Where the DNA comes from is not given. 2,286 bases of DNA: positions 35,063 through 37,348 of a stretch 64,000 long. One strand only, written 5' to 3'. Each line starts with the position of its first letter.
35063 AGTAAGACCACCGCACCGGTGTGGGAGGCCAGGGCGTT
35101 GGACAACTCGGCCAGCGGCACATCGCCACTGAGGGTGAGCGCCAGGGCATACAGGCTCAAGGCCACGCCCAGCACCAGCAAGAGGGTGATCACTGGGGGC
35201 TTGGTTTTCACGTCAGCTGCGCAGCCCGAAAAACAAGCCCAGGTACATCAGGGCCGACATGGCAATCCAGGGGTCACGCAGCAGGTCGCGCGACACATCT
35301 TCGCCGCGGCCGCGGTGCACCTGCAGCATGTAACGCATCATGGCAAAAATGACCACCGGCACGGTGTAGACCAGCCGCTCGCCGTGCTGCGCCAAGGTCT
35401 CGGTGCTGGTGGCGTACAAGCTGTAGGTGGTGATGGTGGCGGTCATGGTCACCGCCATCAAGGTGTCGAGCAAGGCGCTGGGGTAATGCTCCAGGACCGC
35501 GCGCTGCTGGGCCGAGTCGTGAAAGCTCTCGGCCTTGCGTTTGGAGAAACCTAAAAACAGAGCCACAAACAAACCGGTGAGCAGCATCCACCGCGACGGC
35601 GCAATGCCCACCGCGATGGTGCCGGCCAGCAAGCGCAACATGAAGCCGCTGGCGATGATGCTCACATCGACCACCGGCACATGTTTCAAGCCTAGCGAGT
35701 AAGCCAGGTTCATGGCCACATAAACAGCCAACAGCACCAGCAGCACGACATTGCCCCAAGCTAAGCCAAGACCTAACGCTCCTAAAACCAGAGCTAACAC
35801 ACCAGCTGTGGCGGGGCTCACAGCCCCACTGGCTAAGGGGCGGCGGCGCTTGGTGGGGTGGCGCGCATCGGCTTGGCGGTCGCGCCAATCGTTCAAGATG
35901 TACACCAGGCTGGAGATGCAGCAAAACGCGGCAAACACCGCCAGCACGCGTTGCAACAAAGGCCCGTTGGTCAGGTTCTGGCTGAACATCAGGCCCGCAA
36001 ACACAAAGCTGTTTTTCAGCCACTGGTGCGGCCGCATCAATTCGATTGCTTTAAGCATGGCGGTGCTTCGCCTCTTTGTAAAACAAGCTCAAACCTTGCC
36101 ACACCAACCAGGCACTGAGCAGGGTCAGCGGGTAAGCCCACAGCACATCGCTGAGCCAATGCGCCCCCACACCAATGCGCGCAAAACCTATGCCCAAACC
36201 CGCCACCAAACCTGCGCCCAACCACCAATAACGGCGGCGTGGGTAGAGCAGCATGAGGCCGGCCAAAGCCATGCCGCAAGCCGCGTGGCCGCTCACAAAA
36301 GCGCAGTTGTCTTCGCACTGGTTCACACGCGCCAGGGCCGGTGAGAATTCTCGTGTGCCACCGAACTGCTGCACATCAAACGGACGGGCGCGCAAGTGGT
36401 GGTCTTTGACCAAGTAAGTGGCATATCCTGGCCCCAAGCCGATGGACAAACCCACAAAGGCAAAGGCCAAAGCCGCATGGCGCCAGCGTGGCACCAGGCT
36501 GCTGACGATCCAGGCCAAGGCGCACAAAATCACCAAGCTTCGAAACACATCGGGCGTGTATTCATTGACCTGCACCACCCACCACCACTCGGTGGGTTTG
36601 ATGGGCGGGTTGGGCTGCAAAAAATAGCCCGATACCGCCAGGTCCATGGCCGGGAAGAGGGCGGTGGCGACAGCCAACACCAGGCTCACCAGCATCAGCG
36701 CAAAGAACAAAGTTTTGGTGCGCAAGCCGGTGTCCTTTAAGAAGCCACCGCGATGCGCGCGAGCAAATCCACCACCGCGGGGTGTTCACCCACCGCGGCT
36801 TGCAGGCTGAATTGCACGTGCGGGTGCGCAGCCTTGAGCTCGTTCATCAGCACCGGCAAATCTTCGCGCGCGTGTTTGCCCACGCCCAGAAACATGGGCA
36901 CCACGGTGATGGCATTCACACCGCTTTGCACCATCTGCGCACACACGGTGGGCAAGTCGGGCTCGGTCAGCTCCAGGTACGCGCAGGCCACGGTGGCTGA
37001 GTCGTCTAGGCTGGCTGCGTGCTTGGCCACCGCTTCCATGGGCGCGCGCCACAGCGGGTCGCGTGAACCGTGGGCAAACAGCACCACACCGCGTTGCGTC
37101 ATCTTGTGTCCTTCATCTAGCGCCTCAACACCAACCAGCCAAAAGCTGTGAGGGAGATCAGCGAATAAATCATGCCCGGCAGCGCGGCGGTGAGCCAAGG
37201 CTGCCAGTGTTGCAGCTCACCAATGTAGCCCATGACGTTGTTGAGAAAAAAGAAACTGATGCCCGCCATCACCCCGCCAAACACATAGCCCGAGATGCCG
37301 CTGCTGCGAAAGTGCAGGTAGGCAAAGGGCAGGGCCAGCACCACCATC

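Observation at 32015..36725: PAP2 / UbiA phosphoribosyltransferase / flippase-like / GT-C / HAD cluster: candidate polyprenyl-phospho-ribose glycosylation system lacking DprE1/E2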

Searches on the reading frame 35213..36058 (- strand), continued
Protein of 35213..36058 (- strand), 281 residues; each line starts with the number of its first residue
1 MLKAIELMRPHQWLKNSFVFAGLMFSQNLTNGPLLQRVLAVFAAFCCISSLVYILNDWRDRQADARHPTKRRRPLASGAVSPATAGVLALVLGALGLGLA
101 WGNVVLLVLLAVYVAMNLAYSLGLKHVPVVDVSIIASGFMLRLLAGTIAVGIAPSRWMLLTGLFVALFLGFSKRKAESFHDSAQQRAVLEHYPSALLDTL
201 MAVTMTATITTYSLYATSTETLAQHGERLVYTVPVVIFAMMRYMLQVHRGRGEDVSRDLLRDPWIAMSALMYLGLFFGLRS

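Call 70: search_protein_families(library=pfam, proteins=[L090:6425-7003:+, L092:19384-19938:+, L091:7831-8250:+, L089:7888-9342:+, L090:7901-9481:+], max_evalue=0.01)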
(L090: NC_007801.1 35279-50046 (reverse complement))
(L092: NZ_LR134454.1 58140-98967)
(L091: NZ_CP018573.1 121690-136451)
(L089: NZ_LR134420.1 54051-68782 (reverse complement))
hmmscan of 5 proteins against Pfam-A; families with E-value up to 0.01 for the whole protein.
L090:6425-7003:+ (193 aa): 2 families
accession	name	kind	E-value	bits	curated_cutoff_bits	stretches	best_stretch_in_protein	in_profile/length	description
PF12710.13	HAD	-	4.3e-12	47.3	27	1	13-153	2-187/189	haloacid dehalogenase-like hydrolase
PF00702.32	Hydrolase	-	4.2e-09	37.5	26.4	1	62-152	89-185/191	haloacid dehalogenase-like hydrolase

L092:19384-19938:+ (184 aa): 2 families
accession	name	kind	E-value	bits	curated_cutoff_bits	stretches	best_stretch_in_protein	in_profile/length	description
PF01569.27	PAP2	-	7e-16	58.6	27.2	1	52-159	3-121/130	PAP2 superfamily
PF14378.12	PAP2_3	-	2.1e-07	31.4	27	1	84-157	117-189/190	PAP2 superfamily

L091:7831-8250:+ (139 aa): 1 family
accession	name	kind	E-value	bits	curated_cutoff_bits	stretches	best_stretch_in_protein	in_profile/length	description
PF02681.20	DUF212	-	2e-33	115.7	26.5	1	8-129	7-125/126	Divergent PAP2 family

L089:7888-9342:+ (484 aa): 0 families

L090:7901-9481:+ (526 aa): 0 families

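Call 93: search_protein_families(library=pfam, proteins=[L051:6316-7152:+, L051:5088-6299:-, L051:2340-4640:+, L051:718-2055:-, L051:4736-5209:+], max_evalue=0.0001)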
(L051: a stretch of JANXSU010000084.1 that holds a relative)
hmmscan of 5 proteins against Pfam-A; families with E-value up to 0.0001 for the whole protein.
L051:6316-7152:+ (278 aa): 1 family
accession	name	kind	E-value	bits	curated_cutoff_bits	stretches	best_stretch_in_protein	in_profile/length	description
PF01569.27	PAP2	-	1.9e-14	53.9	27.2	1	142-265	3-125/130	PAP2 superfamily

L051:5088-6299:- (403 aa): 2 families
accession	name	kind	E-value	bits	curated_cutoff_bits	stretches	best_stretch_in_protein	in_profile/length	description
PF07690.21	MFS_1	-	8.8e-32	110.8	33.4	1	19-353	2-341/347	Major Facilitator Superfamily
PF05977.19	MFS_3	-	1.1e-29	103.8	27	1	7-386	4-387/524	Transmembrane secretion effector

L051:2340-4640:+ (766 aa): 6 families
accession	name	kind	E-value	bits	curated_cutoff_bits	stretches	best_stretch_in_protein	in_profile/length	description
PF04546.19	Sigma70_ner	-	4.6e-52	177.4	29.7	1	288-500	2-210/210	Sigma-70, non-essential region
PF04539.22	Sigma70_r3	-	1.9e-24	86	25.3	1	610-685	1-76/78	Sigma-70 region 3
PF04542.20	Sigma70_r2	-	9.5e-24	83.4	24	1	531-601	1-71/71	Sigma-70 region 2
PF03979.19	Sigma70_r1_1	-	2.1e-23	82.5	22.5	1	150-229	2-80/81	Sigma-70 factor, region 1.1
PF04545.22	Sigma70_r4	-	2.6e-19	68.9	24.1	1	700-752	2-50/50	Sigma-70, region 4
PF00140.25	Sigma70_r1_2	-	7.3e-12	45.5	22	1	246-276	1-31/34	Sigma-70 factor, region 1.2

L051:718-2055:- (445 aa): 1 family
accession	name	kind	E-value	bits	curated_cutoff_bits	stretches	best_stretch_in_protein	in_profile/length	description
PF13472.12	Lipase_GDSL_2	-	4.1e-08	34.4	32.9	0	41-149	1-117/178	GDSL-like Lipase/Acylhydrolase family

L051:4736-5209:+ (157 aa): 0 families

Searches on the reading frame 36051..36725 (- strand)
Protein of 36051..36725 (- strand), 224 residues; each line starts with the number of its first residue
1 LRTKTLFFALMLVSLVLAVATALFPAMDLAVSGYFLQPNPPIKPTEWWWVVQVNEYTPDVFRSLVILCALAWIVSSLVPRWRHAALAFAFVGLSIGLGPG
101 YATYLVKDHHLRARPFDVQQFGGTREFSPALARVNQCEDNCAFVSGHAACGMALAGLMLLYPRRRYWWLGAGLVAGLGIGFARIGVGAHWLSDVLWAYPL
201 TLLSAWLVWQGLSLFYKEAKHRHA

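Call 4: search_protein_families(library=pfam, proteins=[window:36051-36725:-], max_evalue=0.01)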
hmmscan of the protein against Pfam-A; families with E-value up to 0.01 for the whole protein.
window:36051-36725:- (224 aa): 3 families
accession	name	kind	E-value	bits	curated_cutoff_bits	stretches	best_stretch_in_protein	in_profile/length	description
PF01569.27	PAP2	-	6.1e-15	55.6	27.2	1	92-211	6-124/130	PAP2 superfamily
PF14378.12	PAP2_3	-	0.00092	19.5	27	1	47-207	49-190/190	PAP2 superfamily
PF14360.12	PAP2_C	-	0.0036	18.3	27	0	143-207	6-71/74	PAP2 superfamily C-terminal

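Call 5: search_protein_families(library=ncbifam, proteins=[window:36051-36725:-], max_evalue=0.01)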
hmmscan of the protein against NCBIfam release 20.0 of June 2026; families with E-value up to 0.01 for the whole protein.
window:36051-36725:- (224 aa): 5 families
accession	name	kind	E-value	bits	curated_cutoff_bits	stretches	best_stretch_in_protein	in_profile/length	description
NF045633.1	LipidAPhtaseLpxF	equivalog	1.3e-23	84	400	1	11-209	10-213/217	lipid A 4'-phosphatase LpxF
NF007975.0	PRK10699.1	equivalog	1.8e-08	34.1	261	1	133-217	149-232/254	phosphatidylglycerophosphatase B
NF028536.0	PAP2_near_MCR1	equivalog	0.00072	19.3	475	1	77-213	97-230/237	PAP2 family protein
NF047884.1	UdeprDiPSep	equivalog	0.0048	16.8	250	1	140-207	117-182/188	undecaprenyl-diphosphatase SepP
NF045654.1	APhasePhoC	equivalog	0.0058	16.2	430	1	101-194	127-212/248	acid phosphatase PhoC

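Call 42: search_solved_structures(query=window:36051-36725:-, max_evalue=0.1, show_alignments=2)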
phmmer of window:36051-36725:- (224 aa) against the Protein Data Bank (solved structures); distinct sequences matched with E-value up to 0.1: 13.
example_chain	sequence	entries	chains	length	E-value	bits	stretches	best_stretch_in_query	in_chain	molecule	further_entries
1d2t_A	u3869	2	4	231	0.00051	22.9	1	101-195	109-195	ACID PHOSPHATASE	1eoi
1iw8_A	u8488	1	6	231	0.00051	22.9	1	101-195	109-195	acid phosphatase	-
9qci_A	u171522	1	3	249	0.00085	22.2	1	101-195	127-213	Major phosphate-irrepressible acid phosphatase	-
4px7_A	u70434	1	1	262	0.0012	21.7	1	136-206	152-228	Phosphatidylglycerophosphatase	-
5jwy_A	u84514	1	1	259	0.0013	21.5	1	136-206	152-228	Phosphatidylglycerophosphatase B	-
9htz_A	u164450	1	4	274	0.0019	21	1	99-194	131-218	Phosphatase PAP2 family protein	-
9qcj_A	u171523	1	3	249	0.005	19.6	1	101-195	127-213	Major phosphate-irrepressible acid phosphatase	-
2a96_A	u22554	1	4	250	0.011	18.5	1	96-194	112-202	class A nonspecific acid phosphatase PhoN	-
2akc_A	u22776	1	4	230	0.021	17.6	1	96-194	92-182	class A nonspecific acid phosphatase PhoN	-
5jki_A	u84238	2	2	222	0.027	17.2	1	156-208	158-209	Putative lipid phosphate phosphatase YodM | Phosphatidylglycerophosphatase B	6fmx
9jq0_A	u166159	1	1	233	0.028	17.2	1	96-195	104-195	Acid phosphatase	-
2ipb_A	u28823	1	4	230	0.031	17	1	96-194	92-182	Class A nonspecific acid phosphatase PhoN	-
8yc1_A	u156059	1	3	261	0.039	16.7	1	101-195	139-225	Acid phosphatase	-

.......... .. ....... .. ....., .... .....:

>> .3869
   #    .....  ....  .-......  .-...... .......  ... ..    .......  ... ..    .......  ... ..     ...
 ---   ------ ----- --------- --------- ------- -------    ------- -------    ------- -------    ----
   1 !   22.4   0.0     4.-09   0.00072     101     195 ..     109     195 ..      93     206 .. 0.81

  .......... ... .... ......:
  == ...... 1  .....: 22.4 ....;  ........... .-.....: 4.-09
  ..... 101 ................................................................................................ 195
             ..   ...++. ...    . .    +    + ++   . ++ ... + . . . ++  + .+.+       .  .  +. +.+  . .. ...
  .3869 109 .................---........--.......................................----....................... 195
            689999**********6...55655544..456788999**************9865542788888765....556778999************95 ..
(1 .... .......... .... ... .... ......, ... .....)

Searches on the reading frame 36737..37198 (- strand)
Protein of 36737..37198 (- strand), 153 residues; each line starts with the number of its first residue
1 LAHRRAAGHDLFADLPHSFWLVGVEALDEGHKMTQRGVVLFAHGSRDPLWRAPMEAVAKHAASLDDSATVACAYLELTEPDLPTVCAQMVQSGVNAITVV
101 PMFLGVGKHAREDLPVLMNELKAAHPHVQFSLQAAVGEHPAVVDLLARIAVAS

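Call 4: search_protein_families(library=pfam, proteins=[window:36737-37198:-], max_evalue=0.01)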
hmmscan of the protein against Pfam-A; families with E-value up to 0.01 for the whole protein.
window:36737-37198:- (153 aa): 2 families
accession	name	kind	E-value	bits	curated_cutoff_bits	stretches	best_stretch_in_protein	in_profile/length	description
PF01903.22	CbiX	-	1.1e-24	87.1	22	1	43-147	1-105/106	CbiX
PF06180.16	CbiK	-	1.4e-05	25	26.2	1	33-132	139-240/262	Cobalt chelatase (CbiK)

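Call 5: search_protein_families(library=ncbifam, proteins=[window:36737-37198:-], max_evalue=0.01)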
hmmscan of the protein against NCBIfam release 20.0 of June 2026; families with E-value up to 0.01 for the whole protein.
window:36737-37198:- (153 aa): 5 families
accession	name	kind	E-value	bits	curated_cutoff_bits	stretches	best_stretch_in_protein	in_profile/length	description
NF002090.2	PRK00923.1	subfamily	1.7e-16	60.4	120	1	37-129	2-94/129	sirohydrochlorin nickelochelatase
NF033198.0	F430_CfbA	equivalog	8.7e-16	58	120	1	37-143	1-113/122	sirohydrochlorin nickelochelatase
NF004449.0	PRK05782.1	equivalog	1.6e-07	30.7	298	1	37-114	5-81/333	bifunctional sirohydrochlorin cobalt chelatase/precorrin-8X methylmutase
NF002671.0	PRK02395.1-3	equivalog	4.8e-06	26.1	258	1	33-141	131-241/262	hypothetical protein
NF002672.0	PRK02395.1-4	subfamily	0.00022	20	435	1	34-150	149-269/486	hypothetical protein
